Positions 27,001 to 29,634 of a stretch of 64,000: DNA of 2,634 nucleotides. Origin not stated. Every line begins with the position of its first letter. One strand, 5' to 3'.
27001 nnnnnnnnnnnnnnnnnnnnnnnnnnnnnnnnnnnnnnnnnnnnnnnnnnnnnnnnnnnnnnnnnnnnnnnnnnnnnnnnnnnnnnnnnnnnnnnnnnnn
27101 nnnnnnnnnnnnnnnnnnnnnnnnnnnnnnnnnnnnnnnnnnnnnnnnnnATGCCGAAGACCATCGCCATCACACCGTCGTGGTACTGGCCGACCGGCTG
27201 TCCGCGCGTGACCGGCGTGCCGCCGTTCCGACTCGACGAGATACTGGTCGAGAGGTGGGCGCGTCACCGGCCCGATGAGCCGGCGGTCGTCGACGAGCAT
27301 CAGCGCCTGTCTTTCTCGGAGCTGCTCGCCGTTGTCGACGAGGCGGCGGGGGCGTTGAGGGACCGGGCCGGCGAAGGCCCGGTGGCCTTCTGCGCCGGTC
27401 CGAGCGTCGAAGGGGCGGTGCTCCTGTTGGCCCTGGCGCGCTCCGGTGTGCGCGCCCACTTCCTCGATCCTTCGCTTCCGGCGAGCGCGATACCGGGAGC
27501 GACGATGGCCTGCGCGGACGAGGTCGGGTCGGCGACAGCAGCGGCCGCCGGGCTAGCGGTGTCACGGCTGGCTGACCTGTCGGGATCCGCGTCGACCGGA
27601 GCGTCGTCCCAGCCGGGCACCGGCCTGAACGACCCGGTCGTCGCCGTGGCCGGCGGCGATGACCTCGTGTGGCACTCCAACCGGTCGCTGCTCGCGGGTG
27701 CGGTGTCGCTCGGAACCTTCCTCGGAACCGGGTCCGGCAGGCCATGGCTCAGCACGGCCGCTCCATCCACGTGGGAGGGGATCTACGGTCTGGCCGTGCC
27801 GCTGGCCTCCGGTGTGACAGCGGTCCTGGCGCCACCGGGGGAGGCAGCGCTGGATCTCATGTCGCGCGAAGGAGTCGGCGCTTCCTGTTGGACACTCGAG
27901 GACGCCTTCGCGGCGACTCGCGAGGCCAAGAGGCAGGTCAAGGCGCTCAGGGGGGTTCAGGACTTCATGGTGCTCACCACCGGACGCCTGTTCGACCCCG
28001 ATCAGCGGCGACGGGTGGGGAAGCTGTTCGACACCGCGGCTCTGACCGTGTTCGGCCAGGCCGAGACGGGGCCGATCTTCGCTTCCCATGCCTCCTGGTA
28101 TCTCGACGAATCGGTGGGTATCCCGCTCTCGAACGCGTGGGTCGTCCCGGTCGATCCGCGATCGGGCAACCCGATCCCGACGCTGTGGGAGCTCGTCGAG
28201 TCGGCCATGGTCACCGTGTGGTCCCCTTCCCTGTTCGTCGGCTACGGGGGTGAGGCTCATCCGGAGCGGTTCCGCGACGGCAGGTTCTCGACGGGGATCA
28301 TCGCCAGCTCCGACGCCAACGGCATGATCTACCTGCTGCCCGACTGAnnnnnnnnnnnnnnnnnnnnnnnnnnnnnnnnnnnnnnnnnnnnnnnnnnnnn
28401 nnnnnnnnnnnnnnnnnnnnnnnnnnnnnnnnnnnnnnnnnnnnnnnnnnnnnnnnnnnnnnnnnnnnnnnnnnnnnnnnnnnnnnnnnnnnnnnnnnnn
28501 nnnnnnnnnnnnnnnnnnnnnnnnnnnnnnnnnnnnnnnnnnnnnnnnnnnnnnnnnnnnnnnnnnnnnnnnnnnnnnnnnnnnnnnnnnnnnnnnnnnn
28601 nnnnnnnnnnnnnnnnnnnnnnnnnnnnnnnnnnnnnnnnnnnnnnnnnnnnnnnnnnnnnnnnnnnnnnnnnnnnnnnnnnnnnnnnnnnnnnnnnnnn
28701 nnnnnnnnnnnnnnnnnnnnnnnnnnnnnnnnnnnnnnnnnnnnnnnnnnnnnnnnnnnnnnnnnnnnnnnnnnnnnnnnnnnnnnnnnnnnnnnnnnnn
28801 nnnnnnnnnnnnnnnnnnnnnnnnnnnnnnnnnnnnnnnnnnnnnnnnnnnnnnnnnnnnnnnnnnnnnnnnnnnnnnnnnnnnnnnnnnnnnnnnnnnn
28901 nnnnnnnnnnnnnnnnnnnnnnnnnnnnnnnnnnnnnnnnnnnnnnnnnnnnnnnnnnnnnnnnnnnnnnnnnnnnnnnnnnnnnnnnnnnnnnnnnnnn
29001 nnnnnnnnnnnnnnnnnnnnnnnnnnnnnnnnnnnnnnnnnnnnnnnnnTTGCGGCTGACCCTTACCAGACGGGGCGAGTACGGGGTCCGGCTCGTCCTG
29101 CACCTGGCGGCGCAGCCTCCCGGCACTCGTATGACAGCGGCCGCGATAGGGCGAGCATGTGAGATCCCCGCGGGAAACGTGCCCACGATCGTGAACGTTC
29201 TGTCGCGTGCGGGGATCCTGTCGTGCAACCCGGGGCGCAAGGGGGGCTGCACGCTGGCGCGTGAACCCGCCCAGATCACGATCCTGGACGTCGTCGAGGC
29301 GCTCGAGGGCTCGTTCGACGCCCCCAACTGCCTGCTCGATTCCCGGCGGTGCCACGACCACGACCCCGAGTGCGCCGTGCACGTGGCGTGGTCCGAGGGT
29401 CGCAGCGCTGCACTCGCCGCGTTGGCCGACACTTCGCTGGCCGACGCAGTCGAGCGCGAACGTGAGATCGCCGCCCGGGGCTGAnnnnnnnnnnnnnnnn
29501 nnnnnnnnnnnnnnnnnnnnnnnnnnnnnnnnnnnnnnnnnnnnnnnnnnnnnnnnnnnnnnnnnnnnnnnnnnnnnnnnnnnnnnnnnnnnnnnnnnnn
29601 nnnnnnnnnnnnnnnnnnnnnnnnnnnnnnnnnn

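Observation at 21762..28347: Alpha-1 is translationally coupled to a nitroreductase-like protein, two 4-TM paralogs and a truncated ANL protein: a possible new electron-transfer module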

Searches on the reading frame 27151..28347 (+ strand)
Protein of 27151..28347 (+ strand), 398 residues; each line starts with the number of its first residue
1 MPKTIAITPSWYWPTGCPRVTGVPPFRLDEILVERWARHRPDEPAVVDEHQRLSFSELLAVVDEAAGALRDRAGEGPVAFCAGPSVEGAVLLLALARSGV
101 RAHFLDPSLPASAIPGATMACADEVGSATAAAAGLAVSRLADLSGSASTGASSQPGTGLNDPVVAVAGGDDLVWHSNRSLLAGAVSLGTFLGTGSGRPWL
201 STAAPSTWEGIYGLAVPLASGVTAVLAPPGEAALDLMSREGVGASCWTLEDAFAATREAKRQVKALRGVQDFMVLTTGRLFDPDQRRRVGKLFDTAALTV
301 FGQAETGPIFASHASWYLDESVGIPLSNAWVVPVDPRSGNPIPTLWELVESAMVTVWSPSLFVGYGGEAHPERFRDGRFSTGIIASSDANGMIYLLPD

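Call 6: search_protein_families(library=pfam, proteins=[window:27151-28347:+], max_evalue=0.01)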
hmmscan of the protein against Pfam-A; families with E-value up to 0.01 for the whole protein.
window:27151-28347:+ (398 aa): 1 family
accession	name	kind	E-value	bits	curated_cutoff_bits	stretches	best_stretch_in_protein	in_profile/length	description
PF00501.34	AMP-binding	-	3.5e-22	79.2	29.9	2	34-114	2-85/384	AMP-binding enzyme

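Call 8: search_protein_families(library=ncbifam, proteins=[window:27151-28347:+], max_evalue=0.01)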
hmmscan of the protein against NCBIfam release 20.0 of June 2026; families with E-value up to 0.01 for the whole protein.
window:27151-28347:+ (398 aa): 10 families
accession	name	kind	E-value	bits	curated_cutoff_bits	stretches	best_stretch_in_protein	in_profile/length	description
NF004822.0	PRK06178.1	equivalog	7.3e-08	31.4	782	1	213-396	273-465/571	acyl-CoA synthetase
NF004511.1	PRK05852.1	equivalog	4.1e-07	29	650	1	32-113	4-89/505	FadD7 family fatty acid--CoA ligase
NF006182.0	PRK08316.1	subfamily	2e-05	23.3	663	1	32-100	16-86/523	fatty acyl-CoA synthetase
NF004837.0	PRK06187.1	subfamily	8.3e-05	21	476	0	289-395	306-418/531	long-chain-fatty-acid--CoA ligase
NF005676.0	PRK07470.1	equivalog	0.00013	20.8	774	0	352-395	380-425/544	acyl-CoA synthetase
NF006539.0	PRK09029.1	equivalog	0.00015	20.8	494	1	30-115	6-93/458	o-succinylbenzoate--CoA ligase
NF005801.1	PRK07656.1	equivalog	0.00079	18.2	657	1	32-72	6-46/500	FadD3 family acyl-CoA ligase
TIGR01733.1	AA-adenyl-dom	subfamily_domain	0.00088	18.2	317.4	0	54-112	1-62/409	amino acid adenylation domain-containing protein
NF002966.0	PRK03640.1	equivalog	0.0019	16.9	556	0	35-109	10-86/483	o-succinylbenzoate--CoA ligase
NF004814.0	PRK06164.1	equivalog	0.0078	14.8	677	0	32-100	15-85/540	acyl-CoA synthetase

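Call 30: search_solved_structures(query=window:27151-28347:+, max_evalue=0.001, show_alignments=1)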
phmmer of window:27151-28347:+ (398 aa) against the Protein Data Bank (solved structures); distinct sequences matched with E-value up to 0.001: 5.
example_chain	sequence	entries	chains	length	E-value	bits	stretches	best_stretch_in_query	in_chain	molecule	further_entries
6mfy_A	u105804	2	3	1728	1.3e-07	34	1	25-117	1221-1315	Linear gramicidin synthase subunit A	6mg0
6mfz_A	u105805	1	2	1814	1.5e-07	33.9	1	25-117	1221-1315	Linear gramicidin synthase subunit A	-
9be3_A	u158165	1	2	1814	1.5e-07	33.9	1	25-117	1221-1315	Linear gramicidin synthase subunit A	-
9be4_A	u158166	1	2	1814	1.5e-07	33.9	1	25-117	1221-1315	Linear gramicidin synthase subunit A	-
9meh_A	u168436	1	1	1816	1.5e-07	33.9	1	25-117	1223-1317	Linear gramicidin synthase subunit A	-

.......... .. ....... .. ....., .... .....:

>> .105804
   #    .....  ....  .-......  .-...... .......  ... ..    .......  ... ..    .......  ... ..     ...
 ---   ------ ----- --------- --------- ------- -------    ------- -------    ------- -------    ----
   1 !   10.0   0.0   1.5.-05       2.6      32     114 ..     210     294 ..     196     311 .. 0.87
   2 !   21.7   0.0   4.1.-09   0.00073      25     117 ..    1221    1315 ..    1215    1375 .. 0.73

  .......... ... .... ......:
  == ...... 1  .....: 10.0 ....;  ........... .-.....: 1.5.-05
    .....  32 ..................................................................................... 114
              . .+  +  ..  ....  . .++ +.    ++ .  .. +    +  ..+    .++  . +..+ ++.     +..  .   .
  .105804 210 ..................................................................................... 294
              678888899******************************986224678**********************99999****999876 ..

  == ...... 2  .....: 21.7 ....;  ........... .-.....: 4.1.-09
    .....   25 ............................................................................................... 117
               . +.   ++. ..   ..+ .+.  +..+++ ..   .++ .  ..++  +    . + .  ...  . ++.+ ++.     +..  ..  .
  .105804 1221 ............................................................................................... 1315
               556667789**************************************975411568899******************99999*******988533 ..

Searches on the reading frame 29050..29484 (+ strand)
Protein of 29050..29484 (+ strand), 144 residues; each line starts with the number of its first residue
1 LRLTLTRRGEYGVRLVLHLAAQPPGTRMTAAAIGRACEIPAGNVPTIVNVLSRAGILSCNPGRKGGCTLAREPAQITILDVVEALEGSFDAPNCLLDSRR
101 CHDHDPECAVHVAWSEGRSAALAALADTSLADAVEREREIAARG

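Call 6: search_protein_families(library=pfam, proteins=[window:29050-29484:+], max_evalue=0.01)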
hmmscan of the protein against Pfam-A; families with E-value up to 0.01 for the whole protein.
window:29050-29484:+ (144 aa): 2 families
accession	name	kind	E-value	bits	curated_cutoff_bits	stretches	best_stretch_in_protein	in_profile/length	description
PF02082.26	Rrf2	-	9.2e-29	100.7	30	1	5-135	1-131/132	Iron-dependent Transcriptional regulator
PF12802.13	MarR_2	-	0.00016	22.2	27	1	14-57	9-50/61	MarR family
